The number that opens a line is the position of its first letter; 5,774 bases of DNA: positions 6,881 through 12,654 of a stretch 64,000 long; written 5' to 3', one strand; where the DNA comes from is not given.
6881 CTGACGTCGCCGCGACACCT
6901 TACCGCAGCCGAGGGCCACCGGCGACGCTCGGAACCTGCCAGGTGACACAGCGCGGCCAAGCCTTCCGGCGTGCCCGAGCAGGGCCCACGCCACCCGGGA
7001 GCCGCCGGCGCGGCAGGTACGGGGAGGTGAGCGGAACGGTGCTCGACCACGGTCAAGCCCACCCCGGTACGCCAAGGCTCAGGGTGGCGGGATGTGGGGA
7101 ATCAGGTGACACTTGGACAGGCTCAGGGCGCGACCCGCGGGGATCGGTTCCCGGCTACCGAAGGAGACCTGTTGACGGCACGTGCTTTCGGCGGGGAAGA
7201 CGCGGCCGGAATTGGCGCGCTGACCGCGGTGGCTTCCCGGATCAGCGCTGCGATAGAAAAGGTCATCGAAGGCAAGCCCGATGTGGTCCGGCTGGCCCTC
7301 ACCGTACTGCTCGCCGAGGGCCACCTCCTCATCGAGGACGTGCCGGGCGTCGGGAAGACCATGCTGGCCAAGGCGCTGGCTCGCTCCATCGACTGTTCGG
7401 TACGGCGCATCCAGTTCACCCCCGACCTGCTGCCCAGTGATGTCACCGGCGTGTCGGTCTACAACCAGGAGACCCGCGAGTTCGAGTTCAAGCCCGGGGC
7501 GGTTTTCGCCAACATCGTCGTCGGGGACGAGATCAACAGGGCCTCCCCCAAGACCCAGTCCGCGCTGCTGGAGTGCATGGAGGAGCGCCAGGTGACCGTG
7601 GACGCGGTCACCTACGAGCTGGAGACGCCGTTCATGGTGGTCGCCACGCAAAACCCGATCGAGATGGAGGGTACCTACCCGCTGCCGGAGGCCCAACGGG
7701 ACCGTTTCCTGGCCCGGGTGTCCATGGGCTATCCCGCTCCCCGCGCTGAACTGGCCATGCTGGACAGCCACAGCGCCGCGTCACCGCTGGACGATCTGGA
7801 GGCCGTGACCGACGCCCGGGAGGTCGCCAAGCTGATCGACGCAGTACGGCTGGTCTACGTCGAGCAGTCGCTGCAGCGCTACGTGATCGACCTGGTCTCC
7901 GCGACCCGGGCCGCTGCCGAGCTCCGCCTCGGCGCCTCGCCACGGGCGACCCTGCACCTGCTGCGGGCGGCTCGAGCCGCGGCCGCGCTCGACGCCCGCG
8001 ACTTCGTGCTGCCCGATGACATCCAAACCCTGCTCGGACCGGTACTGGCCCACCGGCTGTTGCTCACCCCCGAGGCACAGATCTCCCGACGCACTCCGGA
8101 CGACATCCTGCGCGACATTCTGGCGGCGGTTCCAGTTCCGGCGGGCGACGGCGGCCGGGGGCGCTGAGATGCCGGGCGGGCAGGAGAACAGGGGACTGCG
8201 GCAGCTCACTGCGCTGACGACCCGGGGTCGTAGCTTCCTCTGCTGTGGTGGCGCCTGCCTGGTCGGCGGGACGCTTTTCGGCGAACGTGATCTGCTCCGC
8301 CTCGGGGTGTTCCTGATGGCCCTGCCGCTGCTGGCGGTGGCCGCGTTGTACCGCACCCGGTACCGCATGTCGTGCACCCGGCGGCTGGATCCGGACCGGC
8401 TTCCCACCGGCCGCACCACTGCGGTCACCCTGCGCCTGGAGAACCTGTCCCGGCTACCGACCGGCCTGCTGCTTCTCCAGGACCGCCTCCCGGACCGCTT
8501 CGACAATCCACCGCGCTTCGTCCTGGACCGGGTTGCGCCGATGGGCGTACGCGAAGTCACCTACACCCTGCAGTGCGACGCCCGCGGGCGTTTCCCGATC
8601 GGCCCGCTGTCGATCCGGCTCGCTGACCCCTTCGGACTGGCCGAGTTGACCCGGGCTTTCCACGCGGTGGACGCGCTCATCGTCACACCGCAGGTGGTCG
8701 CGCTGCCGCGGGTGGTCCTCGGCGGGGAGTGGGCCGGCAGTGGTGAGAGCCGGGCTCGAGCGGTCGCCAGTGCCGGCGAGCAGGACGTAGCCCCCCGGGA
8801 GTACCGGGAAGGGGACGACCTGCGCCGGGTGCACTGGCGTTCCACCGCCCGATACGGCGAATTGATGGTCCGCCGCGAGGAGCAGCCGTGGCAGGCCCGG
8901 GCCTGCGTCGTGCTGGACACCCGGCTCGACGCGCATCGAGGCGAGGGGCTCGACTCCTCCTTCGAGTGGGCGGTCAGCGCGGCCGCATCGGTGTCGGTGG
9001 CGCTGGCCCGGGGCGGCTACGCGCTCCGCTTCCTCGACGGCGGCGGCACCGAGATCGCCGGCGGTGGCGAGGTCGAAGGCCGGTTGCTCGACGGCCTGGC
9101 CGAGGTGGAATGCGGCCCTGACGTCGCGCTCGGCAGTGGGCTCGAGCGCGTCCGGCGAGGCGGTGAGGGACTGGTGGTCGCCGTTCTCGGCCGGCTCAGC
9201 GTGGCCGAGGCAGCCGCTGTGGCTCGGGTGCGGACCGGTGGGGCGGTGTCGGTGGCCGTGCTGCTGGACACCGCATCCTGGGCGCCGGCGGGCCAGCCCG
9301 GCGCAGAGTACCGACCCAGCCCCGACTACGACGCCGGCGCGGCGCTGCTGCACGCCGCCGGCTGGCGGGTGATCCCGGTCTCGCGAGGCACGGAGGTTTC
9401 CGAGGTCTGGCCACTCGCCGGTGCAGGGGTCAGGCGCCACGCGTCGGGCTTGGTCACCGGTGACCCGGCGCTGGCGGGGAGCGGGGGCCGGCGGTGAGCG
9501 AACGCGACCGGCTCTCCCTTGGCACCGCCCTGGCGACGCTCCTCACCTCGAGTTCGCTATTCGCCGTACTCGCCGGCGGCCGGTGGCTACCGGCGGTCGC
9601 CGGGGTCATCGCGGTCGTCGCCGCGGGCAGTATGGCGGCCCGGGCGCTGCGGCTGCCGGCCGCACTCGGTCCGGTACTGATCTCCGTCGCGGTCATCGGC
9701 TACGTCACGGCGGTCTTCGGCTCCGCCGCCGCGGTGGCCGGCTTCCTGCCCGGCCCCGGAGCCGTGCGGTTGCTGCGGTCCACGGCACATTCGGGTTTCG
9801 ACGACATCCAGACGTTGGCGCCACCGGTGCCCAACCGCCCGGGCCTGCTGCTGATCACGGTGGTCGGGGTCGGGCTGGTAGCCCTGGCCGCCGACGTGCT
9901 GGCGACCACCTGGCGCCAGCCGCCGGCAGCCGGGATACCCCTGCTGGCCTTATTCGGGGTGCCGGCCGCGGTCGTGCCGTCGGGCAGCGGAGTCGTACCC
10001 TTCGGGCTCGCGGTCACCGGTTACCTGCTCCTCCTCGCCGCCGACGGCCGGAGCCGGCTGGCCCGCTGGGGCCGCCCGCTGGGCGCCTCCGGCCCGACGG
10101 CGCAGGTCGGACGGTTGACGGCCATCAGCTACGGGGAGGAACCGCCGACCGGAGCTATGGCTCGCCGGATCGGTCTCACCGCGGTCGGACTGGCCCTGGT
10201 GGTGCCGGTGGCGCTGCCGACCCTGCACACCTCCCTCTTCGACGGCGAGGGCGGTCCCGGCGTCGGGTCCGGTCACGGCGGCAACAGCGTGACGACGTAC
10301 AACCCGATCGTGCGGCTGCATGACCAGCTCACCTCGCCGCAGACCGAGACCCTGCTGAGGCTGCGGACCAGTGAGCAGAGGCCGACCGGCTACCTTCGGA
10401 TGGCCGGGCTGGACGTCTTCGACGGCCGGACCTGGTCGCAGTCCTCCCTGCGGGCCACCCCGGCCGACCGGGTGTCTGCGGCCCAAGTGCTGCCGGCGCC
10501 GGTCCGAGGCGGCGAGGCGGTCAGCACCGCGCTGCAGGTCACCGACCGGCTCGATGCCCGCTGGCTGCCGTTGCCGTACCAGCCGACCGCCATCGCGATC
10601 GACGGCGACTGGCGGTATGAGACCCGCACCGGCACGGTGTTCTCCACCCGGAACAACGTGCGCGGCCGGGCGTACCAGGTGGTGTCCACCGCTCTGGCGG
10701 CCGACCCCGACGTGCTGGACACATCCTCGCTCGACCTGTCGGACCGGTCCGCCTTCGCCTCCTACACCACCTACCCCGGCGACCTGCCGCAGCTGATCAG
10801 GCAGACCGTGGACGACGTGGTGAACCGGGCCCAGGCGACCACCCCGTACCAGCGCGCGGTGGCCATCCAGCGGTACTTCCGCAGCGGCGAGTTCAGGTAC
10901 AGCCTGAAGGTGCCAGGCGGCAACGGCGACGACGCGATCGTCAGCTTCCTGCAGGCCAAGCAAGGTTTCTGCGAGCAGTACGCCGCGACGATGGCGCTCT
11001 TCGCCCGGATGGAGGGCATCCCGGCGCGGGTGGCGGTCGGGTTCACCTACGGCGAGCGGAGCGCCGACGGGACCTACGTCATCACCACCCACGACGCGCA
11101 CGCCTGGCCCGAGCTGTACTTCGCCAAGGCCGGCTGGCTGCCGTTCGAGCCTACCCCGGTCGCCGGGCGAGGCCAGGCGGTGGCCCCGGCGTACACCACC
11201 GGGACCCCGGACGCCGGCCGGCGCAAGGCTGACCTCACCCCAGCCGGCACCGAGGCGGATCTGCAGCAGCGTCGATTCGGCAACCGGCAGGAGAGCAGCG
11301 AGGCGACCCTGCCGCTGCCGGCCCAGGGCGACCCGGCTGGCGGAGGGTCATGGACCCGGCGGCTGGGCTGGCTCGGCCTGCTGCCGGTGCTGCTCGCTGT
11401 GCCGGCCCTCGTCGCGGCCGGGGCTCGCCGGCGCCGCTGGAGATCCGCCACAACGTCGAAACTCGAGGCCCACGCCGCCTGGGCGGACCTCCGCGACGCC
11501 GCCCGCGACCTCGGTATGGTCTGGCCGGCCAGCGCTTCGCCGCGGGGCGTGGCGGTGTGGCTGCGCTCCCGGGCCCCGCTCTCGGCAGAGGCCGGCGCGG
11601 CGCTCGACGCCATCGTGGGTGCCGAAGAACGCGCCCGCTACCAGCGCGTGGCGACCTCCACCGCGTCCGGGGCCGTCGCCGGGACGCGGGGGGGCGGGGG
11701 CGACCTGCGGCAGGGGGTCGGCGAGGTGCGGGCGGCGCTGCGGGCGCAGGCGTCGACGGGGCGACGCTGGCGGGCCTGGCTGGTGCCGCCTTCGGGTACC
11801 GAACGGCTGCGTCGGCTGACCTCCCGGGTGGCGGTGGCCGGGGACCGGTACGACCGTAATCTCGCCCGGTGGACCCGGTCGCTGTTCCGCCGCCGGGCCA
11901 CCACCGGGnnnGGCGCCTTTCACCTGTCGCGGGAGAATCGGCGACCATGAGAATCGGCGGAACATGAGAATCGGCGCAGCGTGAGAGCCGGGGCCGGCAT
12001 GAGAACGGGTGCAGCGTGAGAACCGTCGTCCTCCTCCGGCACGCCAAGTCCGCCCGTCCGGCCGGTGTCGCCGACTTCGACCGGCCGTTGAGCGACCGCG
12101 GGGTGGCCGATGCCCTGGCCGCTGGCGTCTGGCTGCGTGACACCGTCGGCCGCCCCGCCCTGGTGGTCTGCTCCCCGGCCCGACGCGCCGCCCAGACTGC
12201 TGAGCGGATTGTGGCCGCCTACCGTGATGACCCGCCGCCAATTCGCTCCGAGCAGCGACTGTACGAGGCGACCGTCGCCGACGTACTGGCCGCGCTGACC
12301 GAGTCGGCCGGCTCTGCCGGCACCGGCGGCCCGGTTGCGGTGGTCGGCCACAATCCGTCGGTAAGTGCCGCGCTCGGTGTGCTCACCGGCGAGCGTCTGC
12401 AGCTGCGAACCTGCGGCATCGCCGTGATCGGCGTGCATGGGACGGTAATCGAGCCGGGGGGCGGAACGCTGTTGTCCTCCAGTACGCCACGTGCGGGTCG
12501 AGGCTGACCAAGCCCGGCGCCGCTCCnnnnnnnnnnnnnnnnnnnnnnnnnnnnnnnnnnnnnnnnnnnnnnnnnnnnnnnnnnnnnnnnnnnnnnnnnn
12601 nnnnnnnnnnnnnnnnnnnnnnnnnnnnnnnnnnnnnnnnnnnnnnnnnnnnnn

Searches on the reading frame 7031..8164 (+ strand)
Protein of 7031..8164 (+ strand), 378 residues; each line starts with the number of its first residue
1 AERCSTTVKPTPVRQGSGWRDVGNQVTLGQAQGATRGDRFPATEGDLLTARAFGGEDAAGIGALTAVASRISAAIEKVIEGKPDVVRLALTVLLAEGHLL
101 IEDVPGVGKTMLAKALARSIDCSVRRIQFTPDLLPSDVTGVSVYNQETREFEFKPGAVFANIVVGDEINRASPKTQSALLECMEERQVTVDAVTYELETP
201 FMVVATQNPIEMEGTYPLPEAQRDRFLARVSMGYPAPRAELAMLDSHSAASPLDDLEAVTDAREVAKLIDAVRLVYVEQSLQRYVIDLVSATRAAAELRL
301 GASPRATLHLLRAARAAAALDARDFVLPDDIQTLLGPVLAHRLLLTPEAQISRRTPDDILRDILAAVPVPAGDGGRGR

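Call 77: search_protein_families(library=pfam, proteins=[window:7031-8164:+], max_evalue=0.001)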
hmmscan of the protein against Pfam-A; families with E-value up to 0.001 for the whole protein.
window:7031-8164:+ (378 aa): 7 families
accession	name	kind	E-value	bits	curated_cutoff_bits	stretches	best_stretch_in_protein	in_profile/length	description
PF07726.17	AAA_3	-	1.1e-64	216.6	27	1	98-227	1-130/131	ATPase family associated with various cellular activities (AAA)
PF17863.7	AAA_lid_2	-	5.2e-23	81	22.7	1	291-363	2-74/74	AAA lid domain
PF07728.20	AAA_5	-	1.8e-15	57.6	22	1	104-226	7-139/139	AAA domain (dynein-related subfamily)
PF00004.35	AAA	-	1.4e-06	29.2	21.2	1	104-211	6-112/131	ATPase family associated with various cellular activities (AAA)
PF00493.29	MCM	-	3.1e-06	26.9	23.3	1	97-211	58-175/224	MCM P-loop domain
PF20030.5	bpMoxR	-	1.1e-05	25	27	1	73-234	8-168/205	MoxR domain in the MoxR-vWA-beta-propeller ternary systems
PF01078.27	Mg_chelatase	-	4.9e-05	23.3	20.3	0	86-117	11-43/207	Magnesium chelatase, subunit ChlI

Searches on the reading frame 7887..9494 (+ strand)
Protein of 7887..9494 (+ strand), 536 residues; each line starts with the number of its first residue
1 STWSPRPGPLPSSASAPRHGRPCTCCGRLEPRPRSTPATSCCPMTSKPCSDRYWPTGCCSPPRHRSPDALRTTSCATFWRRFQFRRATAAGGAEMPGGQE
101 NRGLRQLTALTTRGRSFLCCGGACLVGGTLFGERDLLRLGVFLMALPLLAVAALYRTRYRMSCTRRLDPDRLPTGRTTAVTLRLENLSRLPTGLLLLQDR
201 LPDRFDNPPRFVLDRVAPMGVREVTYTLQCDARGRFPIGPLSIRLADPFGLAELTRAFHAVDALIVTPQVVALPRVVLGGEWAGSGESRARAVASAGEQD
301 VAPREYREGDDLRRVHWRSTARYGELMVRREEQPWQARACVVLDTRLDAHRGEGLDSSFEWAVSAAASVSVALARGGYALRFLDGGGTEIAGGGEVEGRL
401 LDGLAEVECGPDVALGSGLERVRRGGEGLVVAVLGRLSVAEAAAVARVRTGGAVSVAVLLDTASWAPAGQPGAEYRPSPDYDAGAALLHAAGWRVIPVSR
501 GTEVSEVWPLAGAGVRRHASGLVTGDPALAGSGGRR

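Call 77: search_protein_families(library=pfam, proteins=[window:7887-9494:+], max_evalue=0.001)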
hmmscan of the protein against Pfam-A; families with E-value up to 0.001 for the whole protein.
window:7887-9494:+ (536 aa): 1 family
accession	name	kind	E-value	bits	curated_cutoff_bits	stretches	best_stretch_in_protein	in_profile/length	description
PF01882.25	DUF58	-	2.6e-09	37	23.4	1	304-377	3-76/216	Protein of unknown function DUF58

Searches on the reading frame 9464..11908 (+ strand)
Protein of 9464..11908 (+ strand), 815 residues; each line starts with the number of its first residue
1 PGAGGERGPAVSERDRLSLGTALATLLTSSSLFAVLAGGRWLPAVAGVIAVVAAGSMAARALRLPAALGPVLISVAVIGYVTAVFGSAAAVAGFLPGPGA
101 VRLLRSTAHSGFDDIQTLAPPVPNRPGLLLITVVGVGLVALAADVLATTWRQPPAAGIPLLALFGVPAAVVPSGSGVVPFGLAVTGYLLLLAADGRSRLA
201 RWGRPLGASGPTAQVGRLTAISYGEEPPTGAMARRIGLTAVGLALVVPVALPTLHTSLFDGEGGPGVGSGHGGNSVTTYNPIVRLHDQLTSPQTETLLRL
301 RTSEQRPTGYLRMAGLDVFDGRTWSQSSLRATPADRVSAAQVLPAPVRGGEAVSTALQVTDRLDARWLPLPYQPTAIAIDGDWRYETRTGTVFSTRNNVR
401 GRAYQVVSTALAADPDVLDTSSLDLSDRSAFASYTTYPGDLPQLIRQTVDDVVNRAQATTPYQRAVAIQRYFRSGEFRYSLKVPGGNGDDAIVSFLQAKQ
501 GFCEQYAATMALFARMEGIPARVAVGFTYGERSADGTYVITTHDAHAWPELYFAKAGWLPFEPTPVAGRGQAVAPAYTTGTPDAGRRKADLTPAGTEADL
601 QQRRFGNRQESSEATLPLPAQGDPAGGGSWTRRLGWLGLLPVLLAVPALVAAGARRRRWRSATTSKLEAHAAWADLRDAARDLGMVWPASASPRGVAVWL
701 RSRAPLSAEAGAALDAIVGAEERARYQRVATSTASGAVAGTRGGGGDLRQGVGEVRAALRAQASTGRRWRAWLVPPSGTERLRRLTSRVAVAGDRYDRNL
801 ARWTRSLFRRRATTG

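Call 77: search_protein_families(library=pfam, proteins=[window:9464-11908:+], max_evalue=0.001)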
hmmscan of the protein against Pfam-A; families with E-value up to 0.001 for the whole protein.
window:9464-11908:+ (815 aa): 2 families
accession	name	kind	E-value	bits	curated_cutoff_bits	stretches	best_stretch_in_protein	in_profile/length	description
PF11992.13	TgpA_N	-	6.1e-48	163.9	30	1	23-411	1-329/333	TgpA N-terminal domain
PF01841.26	Transglut_core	-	6.9e-24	84.7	23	1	456-563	9-108/108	Transglutaminase-like superfamily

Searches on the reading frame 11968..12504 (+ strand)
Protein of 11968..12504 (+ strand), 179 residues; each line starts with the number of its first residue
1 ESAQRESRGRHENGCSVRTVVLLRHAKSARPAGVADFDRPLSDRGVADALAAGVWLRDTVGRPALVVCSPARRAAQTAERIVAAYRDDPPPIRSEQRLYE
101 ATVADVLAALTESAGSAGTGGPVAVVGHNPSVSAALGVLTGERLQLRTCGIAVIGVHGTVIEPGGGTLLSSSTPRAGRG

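Call 77: search_protein_families(library=pfam, proteins=[window:11968-12504:+], max_evalue=0.001)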
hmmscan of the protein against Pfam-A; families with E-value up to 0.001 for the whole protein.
window:11968-12504:+ (179 aa): 1 family
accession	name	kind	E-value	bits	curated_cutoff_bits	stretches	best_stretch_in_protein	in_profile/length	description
PF00300.27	His_Phos_1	-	4.7e-11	43.2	21.7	1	20-101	1-80/194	Histidine phosphatase superfamily (branch 1)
